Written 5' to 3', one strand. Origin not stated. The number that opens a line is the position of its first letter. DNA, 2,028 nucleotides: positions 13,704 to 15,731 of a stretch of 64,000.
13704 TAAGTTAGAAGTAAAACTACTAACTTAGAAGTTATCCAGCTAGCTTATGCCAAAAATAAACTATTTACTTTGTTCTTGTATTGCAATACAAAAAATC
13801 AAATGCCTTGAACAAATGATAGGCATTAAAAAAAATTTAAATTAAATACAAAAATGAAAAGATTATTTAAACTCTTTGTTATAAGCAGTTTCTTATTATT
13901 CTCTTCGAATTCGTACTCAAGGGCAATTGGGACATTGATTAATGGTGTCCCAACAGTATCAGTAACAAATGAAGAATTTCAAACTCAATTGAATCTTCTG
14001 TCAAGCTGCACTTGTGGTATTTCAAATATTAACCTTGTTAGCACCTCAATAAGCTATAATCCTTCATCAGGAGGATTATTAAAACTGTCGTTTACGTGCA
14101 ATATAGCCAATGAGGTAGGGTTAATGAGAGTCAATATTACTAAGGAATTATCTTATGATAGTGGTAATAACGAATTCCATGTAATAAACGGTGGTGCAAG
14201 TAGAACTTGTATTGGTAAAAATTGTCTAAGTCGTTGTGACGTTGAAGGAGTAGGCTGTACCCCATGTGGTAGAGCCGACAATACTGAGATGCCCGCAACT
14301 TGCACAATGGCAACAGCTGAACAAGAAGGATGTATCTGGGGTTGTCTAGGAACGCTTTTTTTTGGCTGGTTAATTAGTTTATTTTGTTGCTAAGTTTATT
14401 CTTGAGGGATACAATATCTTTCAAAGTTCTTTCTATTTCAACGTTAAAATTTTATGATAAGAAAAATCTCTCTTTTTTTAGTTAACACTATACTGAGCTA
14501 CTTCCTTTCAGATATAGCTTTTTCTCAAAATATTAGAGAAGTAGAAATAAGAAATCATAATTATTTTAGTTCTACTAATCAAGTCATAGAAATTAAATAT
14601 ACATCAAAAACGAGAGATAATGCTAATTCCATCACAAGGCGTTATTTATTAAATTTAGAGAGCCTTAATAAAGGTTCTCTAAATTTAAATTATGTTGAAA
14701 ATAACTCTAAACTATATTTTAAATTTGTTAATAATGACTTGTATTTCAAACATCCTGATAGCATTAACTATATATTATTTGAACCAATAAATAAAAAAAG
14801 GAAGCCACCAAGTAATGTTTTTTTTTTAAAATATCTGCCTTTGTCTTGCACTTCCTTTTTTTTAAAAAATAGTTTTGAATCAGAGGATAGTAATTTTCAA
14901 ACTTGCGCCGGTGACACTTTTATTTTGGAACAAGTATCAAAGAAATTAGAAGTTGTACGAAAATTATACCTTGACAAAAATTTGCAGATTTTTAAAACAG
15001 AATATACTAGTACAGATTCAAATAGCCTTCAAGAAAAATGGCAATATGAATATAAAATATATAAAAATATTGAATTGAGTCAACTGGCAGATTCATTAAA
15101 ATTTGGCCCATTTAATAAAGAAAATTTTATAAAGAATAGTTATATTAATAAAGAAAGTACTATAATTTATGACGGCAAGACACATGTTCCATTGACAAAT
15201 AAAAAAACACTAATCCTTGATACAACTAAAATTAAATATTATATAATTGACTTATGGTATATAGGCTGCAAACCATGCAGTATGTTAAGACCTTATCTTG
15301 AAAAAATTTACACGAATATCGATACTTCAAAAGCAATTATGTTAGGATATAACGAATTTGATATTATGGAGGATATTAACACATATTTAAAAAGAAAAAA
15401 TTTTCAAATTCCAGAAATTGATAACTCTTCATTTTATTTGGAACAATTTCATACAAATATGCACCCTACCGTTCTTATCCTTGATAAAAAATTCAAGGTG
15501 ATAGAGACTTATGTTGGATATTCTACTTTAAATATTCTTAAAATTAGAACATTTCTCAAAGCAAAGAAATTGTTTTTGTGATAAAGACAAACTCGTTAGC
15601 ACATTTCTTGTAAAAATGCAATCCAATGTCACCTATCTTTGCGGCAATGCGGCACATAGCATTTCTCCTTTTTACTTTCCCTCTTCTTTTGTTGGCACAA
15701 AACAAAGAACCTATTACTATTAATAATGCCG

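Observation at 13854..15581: Cys-rich secreted protein paired with a dedicated DUF4369/TlpA-like thiol-disulfide oxidoreductase (CKPC)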

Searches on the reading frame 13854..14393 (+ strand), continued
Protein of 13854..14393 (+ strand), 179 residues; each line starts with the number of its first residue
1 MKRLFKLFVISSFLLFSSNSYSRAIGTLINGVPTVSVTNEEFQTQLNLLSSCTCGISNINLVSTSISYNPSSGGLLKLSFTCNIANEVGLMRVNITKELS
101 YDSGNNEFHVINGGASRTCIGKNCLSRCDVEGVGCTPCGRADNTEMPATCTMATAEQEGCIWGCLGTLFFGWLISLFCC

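Call 96: search_dna_similar(query=window:13854-14390:+, collection=plasmids, mode=protein, max_evalue=0.01, max_rows=10)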
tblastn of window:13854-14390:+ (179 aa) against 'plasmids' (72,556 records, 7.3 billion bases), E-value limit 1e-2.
No match.

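Call 97: find_related_loci(query=A4, collection=viral_contigs, flank=5000)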
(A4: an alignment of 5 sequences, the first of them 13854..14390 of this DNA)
Query A4 (179 aa) in viral_contigs; peptide patterns used: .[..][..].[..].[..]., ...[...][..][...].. (x = any residue, [..] = any of these).
78 stretches matched a pattern, but none encodes a relative of the query by tblastn (E <= 1e-3).

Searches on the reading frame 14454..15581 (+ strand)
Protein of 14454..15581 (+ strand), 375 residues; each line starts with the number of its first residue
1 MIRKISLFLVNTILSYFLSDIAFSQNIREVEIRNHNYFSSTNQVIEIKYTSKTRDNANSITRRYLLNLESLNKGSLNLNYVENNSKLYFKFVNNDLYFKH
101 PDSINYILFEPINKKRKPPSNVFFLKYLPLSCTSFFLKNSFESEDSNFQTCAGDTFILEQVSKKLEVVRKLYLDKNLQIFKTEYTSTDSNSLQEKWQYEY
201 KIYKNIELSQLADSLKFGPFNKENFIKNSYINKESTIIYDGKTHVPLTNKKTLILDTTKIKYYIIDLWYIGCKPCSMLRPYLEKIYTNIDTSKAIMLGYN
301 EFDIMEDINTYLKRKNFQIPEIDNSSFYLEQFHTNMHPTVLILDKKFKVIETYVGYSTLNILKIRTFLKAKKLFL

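Call 3: search_protein_families(library=pfam, proteins=[window:14454-15581:+], max_evalue=0.1)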
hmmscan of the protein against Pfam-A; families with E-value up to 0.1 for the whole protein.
window:14454-15581:+ (375 aa): 2 families
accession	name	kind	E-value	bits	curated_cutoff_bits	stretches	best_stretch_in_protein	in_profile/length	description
PF13098.12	Thioredoxin_2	-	7.2e-05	23.5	27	1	261-359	6-97/104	Thioredoxin-like domain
PF00085.26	Thioredoxin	-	0.086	13.3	23.5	0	260-294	18-50/103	Thioredoxin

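Call 4: search_protein_families(library=ncbifam, proteins=[window:14454-15581:+], max_evalue=0.1)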
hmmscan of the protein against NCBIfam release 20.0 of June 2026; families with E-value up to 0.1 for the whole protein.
window:14454-15581:+ (375 aa): 4 families
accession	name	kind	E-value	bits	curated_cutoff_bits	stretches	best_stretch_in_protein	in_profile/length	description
NF002854.0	PRK03147.1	subfamily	1.3e-06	28.4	170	1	248-362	50-165/176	thiol-disulfide oxidoreductase ResA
TIGR01068.1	thioredoxin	equivalog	0.0007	19.7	96.8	1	261-290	15-44/101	thioredoxin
NF041202.1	StoA_CxxC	exception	0.0063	16.4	210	1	259-363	51-158/163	endospore biogenesis thiol-disulfide oxidoreductase StoA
NF047697.1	ThioredTrxAClost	equivalog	0.082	13.1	140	0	261-321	18-74/105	thioredoxin TrxA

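Call 11: find_homologous_proteins(query=window:14454-15578:+, max_evalue=0.001)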
Query window:14454-15578:+ (375 aa): 2 proteins with E <= 0.001 among 2386 candidates.
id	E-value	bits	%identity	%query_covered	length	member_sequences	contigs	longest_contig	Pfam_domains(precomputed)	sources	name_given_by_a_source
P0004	3.7e-82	295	43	100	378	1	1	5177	-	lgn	-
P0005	1.8e-73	266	45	95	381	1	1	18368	-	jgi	jgi:thiol-disulfide isomerase/thioredoxin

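Call 12: find_encoding_contigs(protein=P0005, flank=10000)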
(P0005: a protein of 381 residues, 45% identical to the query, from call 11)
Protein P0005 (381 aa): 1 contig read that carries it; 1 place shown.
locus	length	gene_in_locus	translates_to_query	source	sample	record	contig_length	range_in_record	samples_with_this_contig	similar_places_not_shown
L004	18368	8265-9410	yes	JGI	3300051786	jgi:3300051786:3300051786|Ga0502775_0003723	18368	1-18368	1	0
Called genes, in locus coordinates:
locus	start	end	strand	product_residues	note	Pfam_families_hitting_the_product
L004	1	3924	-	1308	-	?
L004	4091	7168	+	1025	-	PF00580:UvrD-helicase, PF01443:Viral_helicase1 (faint), PF13245:AAA_19, PF13361:UvrD_C, PF13538:UvrD_C_2 (faint), PF12705:PDDEXK_1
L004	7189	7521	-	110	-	PF12844:HTH_19, PF01381:HTH_3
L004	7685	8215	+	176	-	-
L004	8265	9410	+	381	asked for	-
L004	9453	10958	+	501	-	PF13100:OstA_2, PF03968:LptD_N (faint), PF06835:LptC (faint)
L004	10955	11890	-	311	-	PF04187:Cofac_haem_bdg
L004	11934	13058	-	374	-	PF17761:DUF1016_N, PF06250:YhcG_C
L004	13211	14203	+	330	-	PF01207:Dus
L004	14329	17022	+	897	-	PF00809:Pterin_bind, PF02607:B12-binding_2, PF02310:B12-binding, PF02965:Met_synt_B12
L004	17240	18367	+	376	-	?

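Call 13: find_encoding_contigs(protein=P0004, flank=10000)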
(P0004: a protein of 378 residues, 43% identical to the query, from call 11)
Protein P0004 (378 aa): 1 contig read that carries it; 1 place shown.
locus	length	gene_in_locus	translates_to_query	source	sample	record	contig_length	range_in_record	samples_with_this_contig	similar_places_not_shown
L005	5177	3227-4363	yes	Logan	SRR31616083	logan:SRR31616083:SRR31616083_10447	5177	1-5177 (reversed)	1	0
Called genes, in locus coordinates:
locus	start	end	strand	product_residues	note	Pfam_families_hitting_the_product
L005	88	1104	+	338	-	PF00535:Glycos_transf_2, PF10111:Glyco_tranf_2_2, PF13641:Glyco_tranf_2_3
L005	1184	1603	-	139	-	PF01220:DHquinase_II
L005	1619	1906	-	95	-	-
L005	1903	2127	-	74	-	-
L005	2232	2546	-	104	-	PF01381:HTH_3 (weak)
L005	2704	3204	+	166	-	-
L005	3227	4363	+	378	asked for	-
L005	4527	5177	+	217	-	?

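Call 45: search_solved_structures(query=A6, max_evalue=1, show_alignments=1)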
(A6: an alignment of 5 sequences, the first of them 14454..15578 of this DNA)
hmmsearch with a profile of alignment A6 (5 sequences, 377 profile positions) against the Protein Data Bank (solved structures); distinct sequences matched with E-value up to 1: 31.
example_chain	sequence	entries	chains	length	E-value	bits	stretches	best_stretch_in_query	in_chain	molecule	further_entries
2h1b_A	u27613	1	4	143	0.00038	23.1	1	261-363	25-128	Thiol-disulfide oxidoreductase resA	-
1st9_A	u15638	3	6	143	0.00055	22.6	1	261-363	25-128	Thiol-disulfide oxidoreductase resA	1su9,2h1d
2l5o_A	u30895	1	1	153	0.00064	22.4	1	263-358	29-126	Putative thioredoxin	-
2f9s_A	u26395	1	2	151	0.00065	22.4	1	261-363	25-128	Thiol-disulfide oxidoreductase resA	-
4nmu_A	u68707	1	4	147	0.00078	22.1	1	262-362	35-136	Thiol-disulfide oxidoreductase ResA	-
4k9z_A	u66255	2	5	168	0.0012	21.5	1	255-356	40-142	Putative thiol-disulfide oxidoreductase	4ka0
5um7_A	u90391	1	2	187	0.002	20.7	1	265-353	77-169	Thioredoxin signature protein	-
2lrn_A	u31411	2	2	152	0.0029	20.3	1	254-309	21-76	Thiol:disulfide interchange protein | Putative thiol-disulfide oxidoreductase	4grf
3c73_A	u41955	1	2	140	0.022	17.4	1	261-363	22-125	Thiol-disulfide oxidoreductase resA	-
2m72_A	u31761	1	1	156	0.033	16.8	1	249-368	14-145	Uncharacterized thioredoxin-like protein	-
2h1a_A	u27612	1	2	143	0.036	16.7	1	261-363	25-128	Thiol-disulfide oxidoreductase resA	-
2h19_A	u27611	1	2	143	0.038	16.6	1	261-363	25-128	Thiol-disulfide oxidoreductase resA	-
28db_A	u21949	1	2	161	0.043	16.4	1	243-318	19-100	Redoxin domain protein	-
8ze6_B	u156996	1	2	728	0.061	15.9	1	92-150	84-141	Dipeptidyl peptidase 4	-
3c71_A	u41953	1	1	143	0.064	15.8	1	261-363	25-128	Thiol-disulfide oxidoreductase resA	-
2lja_A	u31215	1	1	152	0.092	15.3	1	247-353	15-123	Putative thiol-disulfide oxidoreductase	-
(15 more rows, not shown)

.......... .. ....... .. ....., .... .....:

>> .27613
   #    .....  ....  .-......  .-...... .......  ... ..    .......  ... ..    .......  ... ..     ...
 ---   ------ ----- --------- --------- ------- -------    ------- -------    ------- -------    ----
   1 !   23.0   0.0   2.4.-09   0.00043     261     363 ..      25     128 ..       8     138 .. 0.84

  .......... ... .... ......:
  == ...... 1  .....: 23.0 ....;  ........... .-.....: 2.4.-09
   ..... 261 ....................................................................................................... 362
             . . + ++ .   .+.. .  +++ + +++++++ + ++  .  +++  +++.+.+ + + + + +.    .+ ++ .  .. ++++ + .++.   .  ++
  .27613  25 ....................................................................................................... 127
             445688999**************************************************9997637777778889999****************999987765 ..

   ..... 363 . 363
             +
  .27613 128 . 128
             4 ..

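Call 51: search_protein_families(library=padloc, proteins=[window:14454-15581:+], max_evalue=0.1)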
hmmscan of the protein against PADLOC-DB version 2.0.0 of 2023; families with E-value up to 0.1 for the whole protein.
window:14454-15581:+ (375 aa): 1 family
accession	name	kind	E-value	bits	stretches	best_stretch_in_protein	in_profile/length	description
PDLC03578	REase_II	-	0.0099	13.3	1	163-207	13-59/332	Type II restriction enzyme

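Call 52: search_protein_families(library=phrogs, proteins=[window:14454-15581:+], max_evalue=0.1)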
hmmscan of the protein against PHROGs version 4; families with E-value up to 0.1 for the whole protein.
window:14454-15581:+ (375 aa): 0 families

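Call 55: predict_structure(alignment_id=A7)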
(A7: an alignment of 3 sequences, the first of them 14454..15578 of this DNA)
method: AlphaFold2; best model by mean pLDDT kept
length: 375 residues; sequences in the alignment: 3
mean_pLDDT: 43.2   pTM: 0.32
mean pLDDT of the five models: 43.2, 42.2, 41.8, 40.2, 34.6
residues with pLDDT >= 90: 0; 70-90: 19; 50-70: 81; < 50: 275
segments of 3 or more residues with pLDDT < 50: 1-3, 18-63, 67-157, 163-165, 173-182, 185-240, 242-255, 269-276, 297-338
pLDDT, mean of each block of 10 residues (from residue 1): 53 50 29 26 36 40 48 40 38 45 40 38 28 31 36 44 52 44 46 38 33 32 29 39 39 49 58 46 63 51 33 28 28 40 60 65 82 77
secondary structure, 60 per line:
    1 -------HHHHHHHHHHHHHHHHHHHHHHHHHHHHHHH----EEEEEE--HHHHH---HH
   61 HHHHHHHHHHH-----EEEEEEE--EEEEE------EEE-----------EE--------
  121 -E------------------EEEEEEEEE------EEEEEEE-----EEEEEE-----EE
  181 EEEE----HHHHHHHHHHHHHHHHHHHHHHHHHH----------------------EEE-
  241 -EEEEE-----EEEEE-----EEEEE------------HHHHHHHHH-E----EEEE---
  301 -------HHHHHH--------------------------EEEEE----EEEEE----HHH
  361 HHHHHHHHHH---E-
elements in order: H8-38 E43-48 H51-55 H59-71 E77-83 E86-90 E97-99 E141-149 E156-162 E168-173 E179-184 H189-214 E237-239 E242-246 E252-256 E262-266 H279-287 E294-297 H308-313 E340-344 E349-353 H358-370

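Call 56: search_protein_families(library=pfam, alignment_id=A6, max_evalue=1)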
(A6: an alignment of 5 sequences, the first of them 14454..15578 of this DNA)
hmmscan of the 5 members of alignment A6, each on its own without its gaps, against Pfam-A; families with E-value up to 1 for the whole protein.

A. member 1, window:14454-15578:+ (375 aa): 2 families
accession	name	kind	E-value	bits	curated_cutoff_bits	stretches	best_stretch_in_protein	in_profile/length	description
PF13098.12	Thioredoxin_2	-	7.2e-05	23.5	27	1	261-359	6-97/104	Thioredoxin-like domain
PF00085.26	Thioredoxin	-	0.086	13.3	23.5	1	260-294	18-50/103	Thioredoxin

B. families by the number of members that match (of 5 scanned): 8 families
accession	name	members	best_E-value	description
PF13098.12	Thioredoxin_2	3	7.2e-05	Thioredoxin-like domain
PF14839.11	DOR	2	0.021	DOR family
PF13905.12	Thioredoxin_8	1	0.022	Thioredoxin-like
PF05659.16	RPW8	1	0.044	Arabidopsis broad-spectrum mildew resistance protein RPW8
PF00085.26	Thioredoxin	1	0.086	Thioredoxin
PF06563.17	DUF1125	1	0.092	Protein of unknown function (DUF1125)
PF16765.10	Pim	1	0.1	Pesticin immunity protein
PF07801.16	DUF1647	1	0.27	Protein of unknown function (DUF1647)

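Call 74: find_related_loci(query=A6, collection=metagenome_contigs, flank=5000)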
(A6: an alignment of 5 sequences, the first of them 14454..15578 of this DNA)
Query A6 (375 aa) in metagenome_contigs; peptide patterns used: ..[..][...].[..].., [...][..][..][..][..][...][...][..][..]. (x = any residue, [..] = any of these).
208 stretches matched a pattern; 6 encode a relative of the query (tblastn E <= 1e-3); 6 distinct loci.
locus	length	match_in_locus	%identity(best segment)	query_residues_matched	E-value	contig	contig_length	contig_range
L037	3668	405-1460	43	26-374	3e-85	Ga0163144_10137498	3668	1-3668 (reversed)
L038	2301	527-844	39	262-370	2e-14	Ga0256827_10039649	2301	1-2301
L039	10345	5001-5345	33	249-365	2e-12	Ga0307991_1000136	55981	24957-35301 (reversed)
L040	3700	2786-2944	32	233-285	7e-7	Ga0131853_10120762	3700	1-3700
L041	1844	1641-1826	29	296-357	5e-6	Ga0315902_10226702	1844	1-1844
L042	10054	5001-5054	72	261-278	1e-5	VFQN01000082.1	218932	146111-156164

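Call 79: search_protein_families(library=ncbifam, proteins=[L039:2454-3668:+, L039:5383-6603:+, L039:3547-4164:+, L039:4257-5378:+, L037:2144-2641:+], max_evalue=0.1)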
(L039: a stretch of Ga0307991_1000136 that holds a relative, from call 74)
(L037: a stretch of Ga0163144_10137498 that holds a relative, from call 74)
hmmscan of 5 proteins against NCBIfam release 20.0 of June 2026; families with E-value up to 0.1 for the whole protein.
L039:2454-3668:+ (404 aa): 0 families

L039:5383-6603:+ (406 aa): 0 families

L039:3547-4164:+ (205 aa): 0 families

L039:4257-5378:+ (373 aa): 8 families
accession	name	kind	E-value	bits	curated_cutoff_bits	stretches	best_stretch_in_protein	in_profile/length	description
NF002854.0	PRK03147.1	subfamily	6e-10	39.3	170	1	239-366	41-172/176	thiol-disulfide oxidoreductase ResA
NF047696.1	ThlDiSintTplARhiz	equivalog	9.6e-05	22.2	230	1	246-321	83-160/219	thiol:disulfide interchange protein TlpA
NF041202.1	StoA_CxxC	exception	0.0045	16.9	210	1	245-324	38-119/163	endospore biogenesis thiol-disulfide oxidoreductase StoA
NF006960.0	PRK09437.1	equivalog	0.0058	16.5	140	1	236-325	6-96/156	thioredoxin-dependent thiol peroxidase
TIGR00385.1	dsbE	subfamily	0.0068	16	123.15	1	250-357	52-160/173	DsbE family thiol:disulfide interchange protein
NF047697.1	ThioredTrxAClost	equivalog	0.01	16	140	1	260-299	17-57/105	thioredoxin TrxA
NF040769.1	SelL_rel_redox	subfamily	0.029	14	120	1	245-328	8-93/173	SelL-related redox protein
TIGR01068.1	thioredoxin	equivalog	0.044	13.9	96.8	1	260-301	14-56/101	thioredoxin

L037:2144-2641:+ (165 aa): 0 families

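Call 80: search_protein_families(library=pfam, proteins=[L039:2454-3668:+, L039:5383-6603:+, L039:3547-4164:+, L039:4257-5378:+, L037:2144-2641:+], max_evalue=0.1)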
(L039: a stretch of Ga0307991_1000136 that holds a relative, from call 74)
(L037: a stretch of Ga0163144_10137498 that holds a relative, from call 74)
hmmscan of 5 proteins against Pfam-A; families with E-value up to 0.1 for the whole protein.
L039:2454-3668:+ (404 aa): 1 family
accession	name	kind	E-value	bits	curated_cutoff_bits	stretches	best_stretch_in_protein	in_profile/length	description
PF11243.13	DUF3045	-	0.033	14.8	27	0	143-171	34-61/88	Protein of unknown function (DUF3045)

L039:5383-6603:+ (406 aa): 0 families

L039:3547-4164:+ (205 aa): 2 families
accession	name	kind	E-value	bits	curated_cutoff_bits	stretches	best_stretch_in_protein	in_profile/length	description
PF15050.11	SCIMP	-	0.0052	17.6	27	1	11-45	11-45/132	SCIMP protein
PF13098.12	Thioredoxin_2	-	0.045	14.5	27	1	82-177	4-88/104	Thioredoxin-like domain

L039:4257-5378:+ (373 aa): 4 families
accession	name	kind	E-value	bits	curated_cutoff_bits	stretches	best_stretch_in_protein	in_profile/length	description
PF00578.27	AhpC-TSA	-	8e-09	35.9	26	1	241-328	6-96/124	AhpC/TSA family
PF08534.16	Redoxin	-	2.6e-07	31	26.6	1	246-357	14-138/148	Redoxin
PF13905.12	Thioredoxin_8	-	0.00025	21.8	27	1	261-346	2-93/94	Thioredoxin-like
PF13098.12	Thioredoxin_2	-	0.092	13.5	27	0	260-357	5-97/104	Thioredoxin-like domain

L037:2144-2641:+ (165 aa): 0 families

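Call 91: search_solved_structures(query=A9, max_evalue=0.01)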
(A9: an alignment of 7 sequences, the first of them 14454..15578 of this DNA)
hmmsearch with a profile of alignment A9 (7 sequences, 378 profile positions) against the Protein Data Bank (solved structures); distinct sequences matched with E-value up to 0.01: 16.
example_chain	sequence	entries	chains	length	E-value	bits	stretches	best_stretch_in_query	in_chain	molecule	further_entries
2lrn_A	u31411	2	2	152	8.7e-06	28.4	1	253-353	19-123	Thiol:disulfide interchange protein | Putative thiol-disulfide oxidoreductase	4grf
2lja_A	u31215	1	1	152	1.1e-05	28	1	246-354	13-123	Putative thiol-disulfide oxidoreductase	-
4nmu_A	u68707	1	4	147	2.1e-05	27.1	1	245-363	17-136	Thiol-disulfide oxidoreductase ResA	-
2h1b_A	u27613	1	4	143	2.3e-05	27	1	251-363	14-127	Thiol-disulfide oxidoreductase resA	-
1st9_A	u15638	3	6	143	3.3e-05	26.5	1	251-363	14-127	Thiol-disulfide oxidoreductase resA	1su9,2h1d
2f9s_A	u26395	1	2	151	4e-05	26.2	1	251-363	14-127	Thiol-disulfide oxidoreductase resA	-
4k9z_A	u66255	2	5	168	0.00012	24.6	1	248-356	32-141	Putative thiol-disulfide oxidoreductase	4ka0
2l5o_A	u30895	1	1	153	0.00013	24.5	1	245-358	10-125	Putative thioredoxin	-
5um7_A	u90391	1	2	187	0.00051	22.6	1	267-355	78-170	Thioredoxin signature protein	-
28db_A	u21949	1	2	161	0.00054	22.5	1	259-319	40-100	Redoxin domain protein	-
4pq1_A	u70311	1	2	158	0.0012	21.4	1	254-349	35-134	Putative electron transport related protein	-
2m72_A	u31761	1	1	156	0.0015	21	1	266-372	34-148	Uncharacterized thioredoxin-like protein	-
3c73_A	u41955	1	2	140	0.0022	20.4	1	251-363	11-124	Thiol-disulfide oxidoreductase resA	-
2h1a_A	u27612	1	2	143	0.0033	19.9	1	251-363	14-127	Thiol-disulfide oxidoreductase resA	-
2h19_A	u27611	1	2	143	0.0035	19.8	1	251-363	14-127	Thiol-disulfide oxidoreductase resA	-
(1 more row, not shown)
